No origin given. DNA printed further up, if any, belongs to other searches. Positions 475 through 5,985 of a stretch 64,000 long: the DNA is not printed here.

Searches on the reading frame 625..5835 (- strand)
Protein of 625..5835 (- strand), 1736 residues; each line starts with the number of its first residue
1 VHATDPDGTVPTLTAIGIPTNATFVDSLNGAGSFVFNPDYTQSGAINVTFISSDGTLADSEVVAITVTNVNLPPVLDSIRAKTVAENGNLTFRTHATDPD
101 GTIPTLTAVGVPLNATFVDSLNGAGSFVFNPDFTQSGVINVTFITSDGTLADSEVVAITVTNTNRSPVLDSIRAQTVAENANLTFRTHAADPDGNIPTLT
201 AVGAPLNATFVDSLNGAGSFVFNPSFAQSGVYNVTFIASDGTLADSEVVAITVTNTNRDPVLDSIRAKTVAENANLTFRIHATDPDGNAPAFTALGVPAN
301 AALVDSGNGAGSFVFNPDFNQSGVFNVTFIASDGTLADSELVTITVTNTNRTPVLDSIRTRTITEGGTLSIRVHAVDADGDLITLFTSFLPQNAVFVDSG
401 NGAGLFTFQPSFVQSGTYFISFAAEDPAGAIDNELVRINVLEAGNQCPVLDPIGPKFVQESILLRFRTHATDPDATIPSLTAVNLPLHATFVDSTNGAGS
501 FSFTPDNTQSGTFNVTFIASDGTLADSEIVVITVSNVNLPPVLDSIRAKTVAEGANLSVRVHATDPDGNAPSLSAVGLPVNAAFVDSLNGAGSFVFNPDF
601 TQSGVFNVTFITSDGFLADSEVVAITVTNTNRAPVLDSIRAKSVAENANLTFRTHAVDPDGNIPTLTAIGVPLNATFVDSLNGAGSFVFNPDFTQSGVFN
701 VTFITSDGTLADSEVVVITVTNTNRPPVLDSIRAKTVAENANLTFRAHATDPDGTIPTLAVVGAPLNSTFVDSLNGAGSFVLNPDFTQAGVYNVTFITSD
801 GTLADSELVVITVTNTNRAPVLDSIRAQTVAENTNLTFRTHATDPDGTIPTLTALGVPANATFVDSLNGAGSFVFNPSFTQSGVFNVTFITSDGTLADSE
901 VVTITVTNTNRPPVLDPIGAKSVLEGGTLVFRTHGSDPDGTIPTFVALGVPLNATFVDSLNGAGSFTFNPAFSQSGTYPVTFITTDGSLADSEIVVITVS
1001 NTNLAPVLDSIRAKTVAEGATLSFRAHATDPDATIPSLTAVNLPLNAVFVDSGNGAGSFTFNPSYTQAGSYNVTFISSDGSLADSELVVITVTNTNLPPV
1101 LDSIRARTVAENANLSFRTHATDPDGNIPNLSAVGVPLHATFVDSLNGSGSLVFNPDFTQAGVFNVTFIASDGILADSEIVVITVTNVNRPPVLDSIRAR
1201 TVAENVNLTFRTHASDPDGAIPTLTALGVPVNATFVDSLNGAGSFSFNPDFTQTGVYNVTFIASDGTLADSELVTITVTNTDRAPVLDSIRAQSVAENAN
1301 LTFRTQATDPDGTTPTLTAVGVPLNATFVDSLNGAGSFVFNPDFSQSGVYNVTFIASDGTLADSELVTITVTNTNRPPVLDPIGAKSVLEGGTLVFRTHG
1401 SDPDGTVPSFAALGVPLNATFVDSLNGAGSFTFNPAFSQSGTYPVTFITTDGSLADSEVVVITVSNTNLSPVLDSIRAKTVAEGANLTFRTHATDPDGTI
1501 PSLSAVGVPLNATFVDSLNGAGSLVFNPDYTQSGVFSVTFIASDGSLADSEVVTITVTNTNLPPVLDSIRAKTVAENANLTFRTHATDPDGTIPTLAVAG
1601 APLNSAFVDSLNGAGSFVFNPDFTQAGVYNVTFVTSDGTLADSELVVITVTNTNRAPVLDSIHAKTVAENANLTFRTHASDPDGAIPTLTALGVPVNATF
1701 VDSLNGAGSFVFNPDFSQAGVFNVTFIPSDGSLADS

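Call 5: search_protein_families(library=pfam, proteins=[window:625-5835:-], max_evalue=1)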
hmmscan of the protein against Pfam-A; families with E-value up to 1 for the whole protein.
window:625-5835:- (1736 aa): 13 families
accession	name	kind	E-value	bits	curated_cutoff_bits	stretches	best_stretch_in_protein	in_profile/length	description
PF17963.7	Big_9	-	8.6e-92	302.6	23.6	19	350-438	1-88/89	Bacterial Ig domain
PF17803.7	Cadherin_4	-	1.2e-91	301.7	25.1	17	809-875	3-71/71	Bacterial cadherin-like domain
PF17892.7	Cadherin_5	-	7.7e-82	269.8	26.5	19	257-346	2-97/98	Cadherin-like domain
PF05660.16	DUF807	-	1.9e-40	138.6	25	4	674-726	69-124/142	Coxiella burnetii protein of unknown function (DUF807)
PF18911.6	PKD_4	-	2.9e-16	59.7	27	1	1003-1085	1-76/85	PKD domain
PF02762.20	Cbl_N3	-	3.4e-16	59.3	25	0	867-897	22-52/86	CBL proto-oncogene N-terminus, SH2-like domain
PF20843.4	Rax2_3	-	1.5e-15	58.2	27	0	954-999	43-92/161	Rax2 third domain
PF09502.15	HrpB4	-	3e-10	40.6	29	0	54-115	126-186/217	Bacterial type III secretion protein (HrpB4)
PF02880.22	PGM_PMM_III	-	5.1e-06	27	20.7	0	86-109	71-94/115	Phosphoglucomutase/phosphomannomutase, alpha/beta/alpha domain III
PF13550.12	Phage-tail_3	-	5.8e-06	26.7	23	0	1003-1037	9-43/164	Putative phage tail protein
PF03147.19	FDX-ACB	-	2.9e-05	24.9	31.1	0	41-66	53-78/94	Ferredoxin-fold anticodon binding domain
PF18981.6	InlK_D3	-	0.00016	22.1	25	0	1249-1279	44-74/75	Internalin K domain (D3/D4)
PF07190.16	CrmD_SECRET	-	0.69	10.3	20.5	0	1274-1306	62-94/172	Tumour necrosis factor receptor, SECRET domain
